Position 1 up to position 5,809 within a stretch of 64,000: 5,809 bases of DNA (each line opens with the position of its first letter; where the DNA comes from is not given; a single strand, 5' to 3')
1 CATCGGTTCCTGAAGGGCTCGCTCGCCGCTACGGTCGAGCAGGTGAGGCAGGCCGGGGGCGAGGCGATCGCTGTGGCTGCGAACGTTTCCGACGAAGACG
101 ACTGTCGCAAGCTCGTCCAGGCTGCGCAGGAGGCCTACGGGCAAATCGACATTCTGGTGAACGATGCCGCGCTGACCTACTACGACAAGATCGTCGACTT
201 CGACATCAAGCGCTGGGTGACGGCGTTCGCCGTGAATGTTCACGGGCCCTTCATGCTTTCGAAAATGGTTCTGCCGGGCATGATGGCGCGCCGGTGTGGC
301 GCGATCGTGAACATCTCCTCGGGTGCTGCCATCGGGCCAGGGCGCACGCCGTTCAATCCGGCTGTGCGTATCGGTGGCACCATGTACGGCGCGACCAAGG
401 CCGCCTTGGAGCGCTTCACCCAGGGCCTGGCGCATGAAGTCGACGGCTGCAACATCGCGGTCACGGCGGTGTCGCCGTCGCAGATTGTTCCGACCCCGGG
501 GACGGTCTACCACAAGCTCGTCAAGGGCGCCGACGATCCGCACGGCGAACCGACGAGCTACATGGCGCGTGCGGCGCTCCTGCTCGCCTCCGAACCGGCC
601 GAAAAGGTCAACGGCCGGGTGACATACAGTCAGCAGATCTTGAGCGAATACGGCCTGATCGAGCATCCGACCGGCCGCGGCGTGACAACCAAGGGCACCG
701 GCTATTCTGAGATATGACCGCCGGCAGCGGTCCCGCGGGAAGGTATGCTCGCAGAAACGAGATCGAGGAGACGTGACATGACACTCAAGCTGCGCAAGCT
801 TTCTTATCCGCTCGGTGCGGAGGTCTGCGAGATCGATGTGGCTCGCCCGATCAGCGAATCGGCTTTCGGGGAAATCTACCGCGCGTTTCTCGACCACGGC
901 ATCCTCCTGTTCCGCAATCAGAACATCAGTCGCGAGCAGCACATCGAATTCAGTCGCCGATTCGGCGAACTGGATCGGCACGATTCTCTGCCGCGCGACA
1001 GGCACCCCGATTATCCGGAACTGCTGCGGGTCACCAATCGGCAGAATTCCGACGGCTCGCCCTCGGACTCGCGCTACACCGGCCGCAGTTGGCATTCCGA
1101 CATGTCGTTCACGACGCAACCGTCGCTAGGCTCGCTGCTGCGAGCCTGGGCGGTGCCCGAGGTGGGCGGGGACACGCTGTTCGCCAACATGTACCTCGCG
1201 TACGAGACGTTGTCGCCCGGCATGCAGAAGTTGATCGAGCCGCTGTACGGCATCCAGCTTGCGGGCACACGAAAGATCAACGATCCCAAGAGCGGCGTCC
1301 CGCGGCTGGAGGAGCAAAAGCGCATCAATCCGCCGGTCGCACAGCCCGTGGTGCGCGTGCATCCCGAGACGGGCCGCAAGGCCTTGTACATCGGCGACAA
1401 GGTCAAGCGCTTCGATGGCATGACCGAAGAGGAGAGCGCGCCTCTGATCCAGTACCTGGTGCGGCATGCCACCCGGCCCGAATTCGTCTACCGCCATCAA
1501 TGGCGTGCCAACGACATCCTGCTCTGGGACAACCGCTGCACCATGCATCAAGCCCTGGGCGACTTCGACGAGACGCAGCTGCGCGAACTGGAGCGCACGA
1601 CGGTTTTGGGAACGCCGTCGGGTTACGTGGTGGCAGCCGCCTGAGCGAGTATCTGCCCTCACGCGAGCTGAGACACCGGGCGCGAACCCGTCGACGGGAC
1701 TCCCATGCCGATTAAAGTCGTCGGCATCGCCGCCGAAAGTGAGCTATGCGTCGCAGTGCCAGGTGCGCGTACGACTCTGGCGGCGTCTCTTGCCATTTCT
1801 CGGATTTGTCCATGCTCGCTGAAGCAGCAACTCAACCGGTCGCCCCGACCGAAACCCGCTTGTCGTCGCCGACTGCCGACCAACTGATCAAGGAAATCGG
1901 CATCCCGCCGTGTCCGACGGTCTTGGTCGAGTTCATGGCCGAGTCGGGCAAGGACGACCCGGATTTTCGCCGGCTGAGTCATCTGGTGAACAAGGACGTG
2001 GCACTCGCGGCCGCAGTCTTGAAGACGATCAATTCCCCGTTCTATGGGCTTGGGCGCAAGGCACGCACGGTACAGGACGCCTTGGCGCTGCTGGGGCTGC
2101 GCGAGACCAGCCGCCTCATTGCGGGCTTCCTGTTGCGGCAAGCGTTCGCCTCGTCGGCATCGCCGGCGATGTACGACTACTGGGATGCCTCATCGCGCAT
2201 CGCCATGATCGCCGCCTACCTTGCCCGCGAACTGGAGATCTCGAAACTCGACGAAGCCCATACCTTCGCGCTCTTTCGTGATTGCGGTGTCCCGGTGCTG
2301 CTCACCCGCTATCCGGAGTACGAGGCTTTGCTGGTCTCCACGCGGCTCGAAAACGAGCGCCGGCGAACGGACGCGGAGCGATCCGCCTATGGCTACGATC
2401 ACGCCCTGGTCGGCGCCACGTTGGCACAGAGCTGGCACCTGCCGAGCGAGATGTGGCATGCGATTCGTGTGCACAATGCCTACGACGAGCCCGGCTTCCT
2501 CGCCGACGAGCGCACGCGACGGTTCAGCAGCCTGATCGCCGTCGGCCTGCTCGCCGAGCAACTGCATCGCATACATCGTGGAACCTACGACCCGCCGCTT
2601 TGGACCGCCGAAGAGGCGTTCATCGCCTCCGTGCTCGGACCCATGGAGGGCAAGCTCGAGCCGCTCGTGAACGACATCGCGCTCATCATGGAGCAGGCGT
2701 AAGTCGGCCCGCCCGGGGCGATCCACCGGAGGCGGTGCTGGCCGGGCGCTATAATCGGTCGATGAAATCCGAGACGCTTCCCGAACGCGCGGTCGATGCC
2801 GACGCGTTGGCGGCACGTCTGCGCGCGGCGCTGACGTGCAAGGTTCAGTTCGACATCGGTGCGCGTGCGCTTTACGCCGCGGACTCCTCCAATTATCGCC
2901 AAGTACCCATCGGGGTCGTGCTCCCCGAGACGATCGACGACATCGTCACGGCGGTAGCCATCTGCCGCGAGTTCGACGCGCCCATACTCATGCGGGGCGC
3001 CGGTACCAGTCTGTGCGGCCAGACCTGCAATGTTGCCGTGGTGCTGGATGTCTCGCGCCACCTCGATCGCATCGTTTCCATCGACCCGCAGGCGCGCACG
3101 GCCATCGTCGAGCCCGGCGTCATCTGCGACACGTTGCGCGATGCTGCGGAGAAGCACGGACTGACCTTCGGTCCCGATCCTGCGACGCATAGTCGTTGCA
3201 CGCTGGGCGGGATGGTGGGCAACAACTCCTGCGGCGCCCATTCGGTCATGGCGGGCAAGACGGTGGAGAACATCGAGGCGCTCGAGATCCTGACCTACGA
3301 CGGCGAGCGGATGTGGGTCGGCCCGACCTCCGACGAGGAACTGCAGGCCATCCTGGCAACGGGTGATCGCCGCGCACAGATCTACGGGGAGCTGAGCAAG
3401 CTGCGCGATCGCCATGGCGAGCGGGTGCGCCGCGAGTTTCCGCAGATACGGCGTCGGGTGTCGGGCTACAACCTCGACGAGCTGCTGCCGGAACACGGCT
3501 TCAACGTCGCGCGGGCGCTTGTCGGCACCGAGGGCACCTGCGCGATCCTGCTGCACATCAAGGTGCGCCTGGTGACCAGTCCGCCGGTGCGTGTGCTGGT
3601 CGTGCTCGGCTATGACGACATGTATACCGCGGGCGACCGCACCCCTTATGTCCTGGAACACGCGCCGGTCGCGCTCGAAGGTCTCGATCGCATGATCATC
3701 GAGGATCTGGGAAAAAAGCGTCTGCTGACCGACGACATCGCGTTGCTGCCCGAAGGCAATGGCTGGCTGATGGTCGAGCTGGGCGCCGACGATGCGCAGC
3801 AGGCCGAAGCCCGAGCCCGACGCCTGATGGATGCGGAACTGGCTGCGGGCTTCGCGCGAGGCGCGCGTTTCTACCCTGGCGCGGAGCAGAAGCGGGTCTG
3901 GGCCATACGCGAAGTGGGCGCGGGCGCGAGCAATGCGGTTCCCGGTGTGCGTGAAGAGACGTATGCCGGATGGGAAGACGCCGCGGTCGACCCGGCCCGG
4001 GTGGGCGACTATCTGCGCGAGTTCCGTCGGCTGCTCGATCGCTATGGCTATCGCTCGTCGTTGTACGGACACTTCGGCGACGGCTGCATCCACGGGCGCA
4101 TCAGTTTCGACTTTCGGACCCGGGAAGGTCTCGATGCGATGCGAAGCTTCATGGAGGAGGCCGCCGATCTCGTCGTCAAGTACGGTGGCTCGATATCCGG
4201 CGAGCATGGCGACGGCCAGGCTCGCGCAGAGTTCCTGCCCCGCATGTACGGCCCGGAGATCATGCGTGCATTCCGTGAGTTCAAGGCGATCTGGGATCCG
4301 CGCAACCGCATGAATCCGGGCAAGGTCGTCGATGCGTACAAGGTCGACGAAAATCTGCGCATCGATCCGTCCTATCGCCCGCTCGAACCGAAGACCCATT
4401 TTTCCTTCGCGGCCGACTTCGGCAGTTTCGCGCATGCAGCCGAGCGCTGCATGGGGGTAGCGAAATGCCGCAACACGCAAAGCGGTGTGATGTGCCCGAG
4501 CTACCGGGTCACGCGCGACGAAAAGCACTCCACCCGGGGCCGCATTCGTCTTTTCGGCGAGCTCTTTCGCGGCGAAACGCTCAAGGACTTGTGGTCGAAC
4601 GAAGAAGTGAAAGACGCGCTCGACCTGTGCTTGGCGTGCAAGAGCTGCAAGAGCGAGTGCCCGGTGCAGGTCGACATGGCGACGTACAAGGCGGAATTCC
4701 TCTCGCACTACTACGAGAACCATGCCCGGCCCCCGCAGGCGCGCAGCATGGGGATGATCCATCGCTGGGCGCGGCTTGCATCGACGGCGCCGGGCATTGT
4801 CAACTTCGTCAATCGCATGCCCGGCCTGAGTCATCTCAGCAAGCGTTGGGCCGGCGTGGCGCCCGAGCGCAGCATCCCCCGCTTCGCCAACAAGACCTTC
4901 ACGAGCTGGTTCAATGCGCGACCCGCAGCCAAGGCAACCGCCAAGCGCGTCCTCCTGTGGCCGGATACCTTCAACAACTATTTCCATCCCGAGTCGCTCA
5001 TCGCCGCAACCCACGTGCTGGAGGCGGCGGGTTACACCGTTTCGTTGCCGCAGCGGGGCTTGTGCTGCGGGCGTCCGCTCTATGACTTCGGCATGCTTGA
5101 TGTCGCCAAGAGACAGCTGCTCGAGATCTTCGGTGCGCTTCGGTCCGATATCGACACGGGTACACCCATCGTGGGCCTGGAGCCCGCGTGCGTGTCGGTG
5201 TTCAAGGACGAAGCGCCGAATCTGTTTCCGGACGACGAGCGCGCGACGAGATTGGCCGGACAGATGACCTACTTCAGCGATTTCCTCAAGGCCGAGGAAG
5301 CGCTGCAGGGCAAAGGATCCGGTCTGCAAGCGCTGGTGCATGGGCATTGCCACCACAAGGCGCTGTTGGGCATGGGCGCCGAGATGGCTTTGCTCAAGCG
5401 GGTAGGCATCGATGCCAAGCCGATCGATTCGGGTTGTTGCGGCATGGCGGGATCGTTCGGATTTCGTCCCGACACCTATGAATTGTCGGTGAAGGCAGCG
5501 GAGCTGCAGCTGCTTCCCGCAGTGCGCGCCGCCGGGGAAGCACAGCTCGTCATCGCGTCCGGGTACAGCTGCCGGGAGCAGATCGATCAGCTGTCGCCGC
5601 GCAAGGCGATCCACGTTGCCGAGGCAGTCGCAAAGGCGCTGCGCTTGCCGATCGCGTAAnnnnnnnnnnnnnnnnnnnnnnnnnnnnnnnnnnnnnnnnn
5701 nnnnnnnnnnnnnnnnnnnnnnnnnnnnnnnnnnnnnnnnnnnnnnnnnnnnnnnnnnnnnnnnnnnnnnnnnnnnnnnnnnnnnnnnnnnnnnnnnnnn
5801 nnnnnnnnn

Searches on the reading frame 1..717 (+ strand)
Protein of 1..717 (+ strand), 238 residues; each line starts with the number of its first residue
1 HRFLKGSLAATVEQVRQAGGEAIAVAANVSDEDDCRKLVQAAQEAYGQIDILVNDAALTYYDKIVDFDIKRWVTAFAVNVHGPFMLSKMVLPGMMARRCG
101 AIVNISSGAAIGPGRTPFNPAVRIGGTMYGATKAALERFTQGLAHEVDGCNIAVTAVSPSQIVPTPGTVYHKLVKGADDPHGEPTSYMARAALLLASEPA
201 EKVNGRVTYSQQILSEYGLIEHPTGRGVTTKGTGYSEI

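Call 24: search_protein_families(library=pfam, proteins=[window:1-717:+], max_evalue=0.00001)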
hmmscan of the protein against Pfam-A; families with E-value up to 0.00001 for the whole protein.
window:1-717:+ (238 aa): 3 families
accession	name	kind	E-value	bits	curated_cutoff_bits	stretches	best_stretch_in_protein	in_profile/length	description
PF00106.31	adh_short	-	5.2e-34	117.9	26.6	1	7-165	36-184/195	short chain dehydrogenase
PF13561.12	adh_short_C2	-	2.3e-29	103.1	27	1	9-209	33-230/236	Enoyl-(Acyl carrier protein) reductase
PF08659.16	KR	-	5.6e-06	26.8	22.6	1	10-111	43-140/180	KR domain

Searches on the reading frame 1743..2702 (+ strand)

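Call 24: search_protein_families(library=pfam, proteins=[window:1743-2702:+], max_evalue=0.00001)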
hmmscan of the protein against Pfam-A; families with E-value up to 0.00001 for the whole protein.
window:1743-2702:+ (319 aa): 1 family
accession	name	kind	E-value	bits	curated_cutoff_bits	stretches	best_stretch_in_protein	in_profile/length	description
PF08668.18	HDOD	-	1.1e-44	152.8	22.9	1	54-246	1-195/196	HDOD domain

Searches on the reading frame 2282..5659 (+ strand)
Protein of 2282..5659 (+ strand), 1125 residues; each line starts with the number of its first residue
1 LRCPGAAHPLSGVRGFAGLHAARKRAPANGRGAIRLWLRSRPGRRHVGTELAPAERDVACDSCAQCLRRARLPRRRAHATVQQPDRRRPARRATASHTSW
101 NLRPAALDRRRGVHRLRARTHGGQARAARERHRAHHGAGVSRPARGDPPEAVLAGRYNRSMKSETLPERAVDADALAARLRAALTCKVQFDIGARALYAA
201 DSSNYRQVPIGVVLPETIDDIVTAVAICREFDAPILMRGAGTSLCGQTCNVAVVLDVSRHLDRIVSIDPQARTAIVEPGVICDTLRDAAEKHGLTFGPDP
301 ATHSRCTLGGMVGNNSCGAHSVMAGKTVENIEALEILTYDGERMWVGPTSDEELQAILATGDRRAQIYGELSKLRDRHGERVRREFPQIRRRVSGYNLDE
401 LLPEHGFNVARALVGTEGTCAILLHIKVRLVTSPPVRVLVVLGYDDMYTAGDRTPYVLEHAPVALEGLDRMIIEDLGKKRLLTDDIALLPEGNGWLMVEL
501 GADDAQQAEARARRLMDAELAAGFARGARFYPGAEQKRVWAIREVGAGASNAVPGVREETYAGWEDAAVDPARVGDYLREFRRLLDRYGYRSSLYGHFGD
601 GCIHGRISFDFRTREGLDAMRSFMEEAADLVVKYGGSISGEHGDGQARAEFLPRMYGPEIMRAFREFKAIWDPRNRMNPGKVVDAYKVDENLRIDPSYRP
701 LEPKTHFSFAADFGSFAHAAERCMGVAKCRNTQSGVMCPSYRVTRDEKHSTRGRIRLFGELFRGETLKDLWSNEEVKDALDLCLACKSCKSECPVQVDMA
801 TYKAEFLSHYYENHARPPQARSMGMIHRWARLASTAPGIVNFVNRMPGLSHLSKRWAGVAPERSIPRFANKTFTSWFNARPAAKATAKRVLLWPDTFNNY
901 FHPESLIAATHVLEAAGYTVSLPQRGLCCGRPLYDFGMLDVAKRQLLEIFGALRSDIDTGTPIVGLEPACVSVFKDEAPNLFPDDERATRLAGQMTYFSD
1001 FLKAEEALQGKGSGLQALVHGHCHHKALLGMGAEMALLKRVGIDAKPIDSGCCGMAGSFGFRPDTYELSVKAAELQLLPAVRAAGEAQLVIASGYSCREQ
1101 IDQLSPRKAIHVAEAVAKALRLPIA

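Call 24: search_protein_families(library=pfam, proteins=[window:2282-5659:+], max_evalue=0.00001)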
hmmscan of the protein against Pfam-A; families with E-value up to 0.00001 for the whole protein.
window:2282-5659:+ (1125 aa): 4 families
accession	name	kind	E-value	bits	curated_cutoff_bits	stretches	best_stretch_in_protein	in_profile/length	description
PF02913.24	FAD-oxidase_C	-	3.9e-49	168.1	21.2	1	434-682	2-248/248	FAD linked oxidases, C-terminal domain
PF01565.28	FAD_binding_4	-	5.7e-38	130.2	26.4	1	209-346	1-138/139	FAD binding domain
PF13183.11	Fer4_8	-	1.8e-08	35.2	27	1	720-797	2-68/68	4Fe-4S dicluster domain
PF13534.11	Fer4_17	-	3.9e-07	31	22.2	1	722-798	1-61/61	4Fe-4S dicluster domain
